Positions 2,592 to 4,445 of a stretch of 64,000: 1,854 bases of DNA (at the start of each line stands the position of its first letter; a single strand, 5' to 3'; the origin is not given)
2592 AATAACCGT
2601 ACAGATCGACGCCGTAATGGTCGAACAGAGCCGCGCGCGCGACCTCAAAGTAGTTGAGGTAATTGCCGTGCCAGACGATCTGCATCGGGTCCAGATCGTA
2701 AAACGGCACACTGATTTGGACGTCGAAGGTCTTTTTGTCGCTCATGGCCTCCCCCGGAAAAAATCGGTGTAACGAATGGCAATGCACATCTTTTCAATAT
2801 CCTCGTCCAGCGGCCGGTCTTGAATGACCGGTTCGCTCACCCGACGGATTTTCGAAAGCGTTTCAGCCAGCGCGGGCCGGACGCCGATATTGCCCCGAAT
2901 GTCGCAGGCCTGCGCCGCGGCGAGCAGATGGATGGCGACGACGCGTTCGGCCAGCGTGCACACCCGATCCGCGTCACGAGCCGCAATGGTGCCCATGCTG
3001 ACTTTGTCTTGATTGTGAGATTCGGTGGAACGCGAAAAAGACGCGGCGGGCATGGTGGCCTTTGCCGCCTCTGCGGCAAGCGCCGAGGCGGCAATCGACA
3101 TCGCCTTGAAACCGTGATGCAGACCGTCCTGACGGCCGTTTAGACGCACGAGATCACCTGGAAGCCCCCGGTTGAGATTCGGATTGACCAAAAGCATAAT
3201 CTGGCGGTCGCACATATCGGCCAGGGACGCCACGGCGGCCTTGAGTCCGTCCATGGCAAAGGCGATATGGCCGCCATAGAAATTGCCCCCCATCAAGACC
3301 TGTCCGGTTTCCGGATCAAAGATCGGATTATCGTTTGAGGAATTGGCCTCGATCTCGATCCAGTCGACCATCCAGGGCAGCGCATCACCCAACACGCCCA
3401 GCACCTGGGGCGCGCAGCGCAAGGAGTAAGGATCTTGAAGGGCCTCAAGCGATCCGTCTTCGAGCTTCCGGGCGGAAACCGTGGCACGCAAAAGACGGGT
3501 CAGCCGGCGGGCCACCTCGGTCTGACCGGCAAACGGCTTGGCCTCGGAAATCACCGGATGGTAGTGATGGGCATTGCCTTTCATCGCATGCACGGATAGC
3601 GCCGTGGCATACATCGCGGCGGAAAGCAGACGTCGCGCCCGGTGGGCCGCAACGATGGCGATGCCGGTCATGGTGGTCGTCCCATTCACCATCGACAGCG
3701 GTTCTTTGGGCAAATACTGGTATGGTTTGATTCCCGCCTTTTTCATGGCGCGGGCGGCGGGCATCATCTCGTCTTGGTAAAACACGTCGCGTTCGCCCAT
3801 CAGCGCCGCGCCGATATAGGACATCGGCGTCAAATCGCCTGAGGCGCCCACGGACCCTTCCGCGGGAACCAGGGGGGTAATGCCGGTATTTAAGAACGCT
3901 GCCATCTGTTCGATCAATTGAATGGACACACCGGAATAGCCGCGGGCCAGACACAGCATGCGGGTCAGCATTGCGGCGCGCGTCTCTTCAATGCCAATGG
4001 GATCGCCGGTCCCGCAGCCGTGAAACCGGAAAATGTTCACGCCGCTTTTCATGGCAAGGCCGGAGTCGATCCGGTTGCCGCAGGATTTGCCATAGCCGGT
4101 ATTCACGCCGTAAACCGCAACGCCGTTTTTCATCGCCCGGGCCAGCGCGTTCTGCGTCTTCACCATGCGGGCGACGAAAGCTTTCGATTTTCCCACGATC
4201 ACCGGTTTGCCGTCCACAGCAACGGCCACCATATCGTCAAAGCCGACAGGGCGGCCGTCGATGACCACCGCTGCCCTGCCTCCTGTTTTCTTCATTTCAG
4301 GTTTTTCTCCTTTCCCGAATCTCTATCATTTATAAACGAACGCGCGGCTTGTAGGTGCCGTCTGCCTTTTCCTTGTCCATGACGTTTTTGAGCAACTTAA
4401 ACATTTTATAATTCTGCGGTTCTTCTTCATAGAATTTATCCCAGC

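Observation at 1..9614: Tightly coupled operon of at least 8 genes combining KS/CLF, aryl/acyl ligase, MIO ammonia-lyase, B12-rSAM, thioesterase, Dak2-DegV and GT2: an aryl-polyene/flexirubin-like but atypical lipid pathway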

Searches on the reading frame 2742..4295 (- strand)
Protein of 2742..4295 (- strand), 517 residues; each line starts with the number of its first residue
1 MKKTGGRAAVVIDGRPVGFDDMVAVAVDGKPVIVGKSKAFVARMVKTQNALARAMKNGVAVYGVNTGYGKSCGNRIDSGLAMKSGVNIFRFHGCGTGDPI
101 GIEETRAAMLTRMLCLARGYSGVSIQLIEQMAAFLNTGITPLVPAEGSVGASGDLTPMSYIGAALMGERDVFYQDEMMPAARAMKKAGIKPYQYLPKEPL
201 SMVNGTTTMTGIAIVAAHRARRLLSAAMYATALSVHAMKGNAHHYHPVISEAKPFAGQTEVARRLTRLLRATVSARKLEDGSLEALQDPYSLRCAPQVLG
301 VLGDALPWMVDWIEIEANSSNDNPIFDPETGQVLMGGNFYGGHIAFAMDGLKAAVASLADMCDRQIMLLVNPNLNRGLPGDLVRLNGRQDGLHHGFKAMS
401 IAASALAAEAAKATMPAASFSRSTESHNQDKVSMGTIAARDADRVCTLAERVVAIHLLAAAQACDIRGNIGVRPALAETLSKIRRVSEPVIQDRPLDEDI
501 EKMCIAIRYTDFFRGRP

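Call 6: search_protein_families(library=pfam, proteins=[window:2742-4295:-], max_evalue=0.01)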
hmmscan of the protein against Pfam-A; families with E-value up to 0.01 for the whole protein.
window:2742-4295:- (517 aa): 2 families
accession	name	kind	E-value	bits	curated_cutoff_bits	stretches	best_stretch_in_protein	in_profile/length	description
PF00221.24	Lyase_aromatic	-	8.3e-153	509.8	27.3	1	19-484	3-465/466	Aromatic amino acid lyase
PF25551.1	DUF7929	-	0.008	16.4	27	0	389-460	48-119/175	Domain of unknown function (DUF7929)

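Call 7: search_protein_families(library=ncbifam, proteins=[window:2742-4295:-], max_evalue=0.01)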
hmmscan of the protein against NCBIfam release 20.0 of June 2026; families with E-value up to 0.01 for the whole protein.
window:2742-4295:- (517 aa): 8 families
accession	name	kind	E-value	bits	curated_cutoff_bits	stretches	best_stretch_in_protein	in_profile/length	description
TIGR01225.1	hutH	equivalog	1.8e-126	422.6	539.15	1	10-504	1-486/506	histidine ammonia-lyase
NF006871.0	PRK09367.1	subfamily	5.8e-126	421.1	524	1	9-508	3-493/505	histidine ammonia-lyase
NF041222.1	BagA_FevW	exception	3.8e-118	395.4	1000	1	12-503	3-510/529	bagremycin/ferroverdin biosynthesis tyrosine ammonia-lyase BagA/FevW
NF053541.1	FlxA_rubin_TAL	equivalog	7.3e-96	321.6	700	1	25-505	9-494/498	flexirubin biosynthesis tyrosine ammonia-lyase FlxA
TIGR03832.1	Tyr_2_3_mutase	equivalog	1.5e-94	317.4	501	1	12-504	1-504/507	tyrosine 2,3-aminomutase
TIGR01226.1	phe_am_lyase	equivalog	5e-93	312.6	519.15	1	6-468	29-502/680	phenylalanine ammonia-lyase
TIGR04475.1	Phe_D_beta_mut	equivalog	2.9e-90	303.4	800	1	14-505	7-507/510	phenylalanine aminomutase (D-beta-phenylalanine forming)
TIGR04473.1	taxol_Phe_23mut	exception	4.9e-61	206.8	1250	1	36-468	54-498/687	phenylalanine aminomutase (L-beta-phenylalanine forming)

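Call 12: search_solved_structures(query=window:2742-4295:-, show_alignments=2, max_evalue=1e-20)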
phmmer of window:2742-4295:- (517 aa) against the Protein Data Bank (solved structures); distinct sequences matched with E-value up to 1e-20: 39.
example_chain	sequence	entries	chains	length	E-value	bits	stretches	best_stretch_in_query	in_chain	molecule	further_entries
7tqr_A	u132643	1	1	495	1.1e-80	274.9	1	10-504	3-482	Probable histidine ammonia-lyase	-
2o78_A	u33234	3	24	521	2.2e-75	257.3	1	9-503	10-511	Putative histidine ammonia-lyase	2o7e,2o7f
2rjr_A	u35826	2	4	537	1.9e-74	254.2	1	12-514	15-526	Tyrosine aminomutase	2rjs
2ohy_A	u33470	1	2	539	2e-74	254.2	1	12-514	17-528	Tyrosine aminomutase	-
2o6y_A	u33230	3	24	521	2.2e-74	254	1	9-503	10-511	Putative histidine ammonia-lyase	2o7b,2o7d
2qve_A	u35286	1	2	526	2.3e-74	253.9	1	13-514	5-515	Tyrosine Aminomutase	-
3kdy_A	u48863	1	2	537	4.8e-74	252.9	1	12-514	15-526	Histidine ammonia-lyase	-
3kdz_A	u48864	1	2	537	6.1e-74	252.5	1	12-514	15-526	Histidine ammonia-lyase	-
6v6h_A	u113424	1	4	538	4.4e-71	243.1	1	10-507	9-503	Histidine ammonia-lyase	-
2nyn_A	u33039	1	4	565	2.1e-68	234.3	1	7-468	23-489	Phenylalanine/histidine ammonia-lyase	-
3czo_A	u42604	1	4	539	1.3e-67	231.7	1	10-475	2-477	Histidine ammonia-lyase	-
5ltm_B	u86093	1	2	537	4.4e-67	229.9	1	10-475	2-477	phenylalanine ammonia lyase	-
3unv_A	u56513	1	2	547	5.3e-66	226.4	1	12-504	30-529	AdmH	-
2nyf_A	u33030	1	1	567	1.9e-65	224.5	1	9-467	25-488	Nostoc punctiforme phenylalanine ammonia lyase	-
4v2q_A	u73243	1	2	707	3.4e-63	217.1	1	36-468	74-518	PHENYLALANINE AMMONIA-LYASE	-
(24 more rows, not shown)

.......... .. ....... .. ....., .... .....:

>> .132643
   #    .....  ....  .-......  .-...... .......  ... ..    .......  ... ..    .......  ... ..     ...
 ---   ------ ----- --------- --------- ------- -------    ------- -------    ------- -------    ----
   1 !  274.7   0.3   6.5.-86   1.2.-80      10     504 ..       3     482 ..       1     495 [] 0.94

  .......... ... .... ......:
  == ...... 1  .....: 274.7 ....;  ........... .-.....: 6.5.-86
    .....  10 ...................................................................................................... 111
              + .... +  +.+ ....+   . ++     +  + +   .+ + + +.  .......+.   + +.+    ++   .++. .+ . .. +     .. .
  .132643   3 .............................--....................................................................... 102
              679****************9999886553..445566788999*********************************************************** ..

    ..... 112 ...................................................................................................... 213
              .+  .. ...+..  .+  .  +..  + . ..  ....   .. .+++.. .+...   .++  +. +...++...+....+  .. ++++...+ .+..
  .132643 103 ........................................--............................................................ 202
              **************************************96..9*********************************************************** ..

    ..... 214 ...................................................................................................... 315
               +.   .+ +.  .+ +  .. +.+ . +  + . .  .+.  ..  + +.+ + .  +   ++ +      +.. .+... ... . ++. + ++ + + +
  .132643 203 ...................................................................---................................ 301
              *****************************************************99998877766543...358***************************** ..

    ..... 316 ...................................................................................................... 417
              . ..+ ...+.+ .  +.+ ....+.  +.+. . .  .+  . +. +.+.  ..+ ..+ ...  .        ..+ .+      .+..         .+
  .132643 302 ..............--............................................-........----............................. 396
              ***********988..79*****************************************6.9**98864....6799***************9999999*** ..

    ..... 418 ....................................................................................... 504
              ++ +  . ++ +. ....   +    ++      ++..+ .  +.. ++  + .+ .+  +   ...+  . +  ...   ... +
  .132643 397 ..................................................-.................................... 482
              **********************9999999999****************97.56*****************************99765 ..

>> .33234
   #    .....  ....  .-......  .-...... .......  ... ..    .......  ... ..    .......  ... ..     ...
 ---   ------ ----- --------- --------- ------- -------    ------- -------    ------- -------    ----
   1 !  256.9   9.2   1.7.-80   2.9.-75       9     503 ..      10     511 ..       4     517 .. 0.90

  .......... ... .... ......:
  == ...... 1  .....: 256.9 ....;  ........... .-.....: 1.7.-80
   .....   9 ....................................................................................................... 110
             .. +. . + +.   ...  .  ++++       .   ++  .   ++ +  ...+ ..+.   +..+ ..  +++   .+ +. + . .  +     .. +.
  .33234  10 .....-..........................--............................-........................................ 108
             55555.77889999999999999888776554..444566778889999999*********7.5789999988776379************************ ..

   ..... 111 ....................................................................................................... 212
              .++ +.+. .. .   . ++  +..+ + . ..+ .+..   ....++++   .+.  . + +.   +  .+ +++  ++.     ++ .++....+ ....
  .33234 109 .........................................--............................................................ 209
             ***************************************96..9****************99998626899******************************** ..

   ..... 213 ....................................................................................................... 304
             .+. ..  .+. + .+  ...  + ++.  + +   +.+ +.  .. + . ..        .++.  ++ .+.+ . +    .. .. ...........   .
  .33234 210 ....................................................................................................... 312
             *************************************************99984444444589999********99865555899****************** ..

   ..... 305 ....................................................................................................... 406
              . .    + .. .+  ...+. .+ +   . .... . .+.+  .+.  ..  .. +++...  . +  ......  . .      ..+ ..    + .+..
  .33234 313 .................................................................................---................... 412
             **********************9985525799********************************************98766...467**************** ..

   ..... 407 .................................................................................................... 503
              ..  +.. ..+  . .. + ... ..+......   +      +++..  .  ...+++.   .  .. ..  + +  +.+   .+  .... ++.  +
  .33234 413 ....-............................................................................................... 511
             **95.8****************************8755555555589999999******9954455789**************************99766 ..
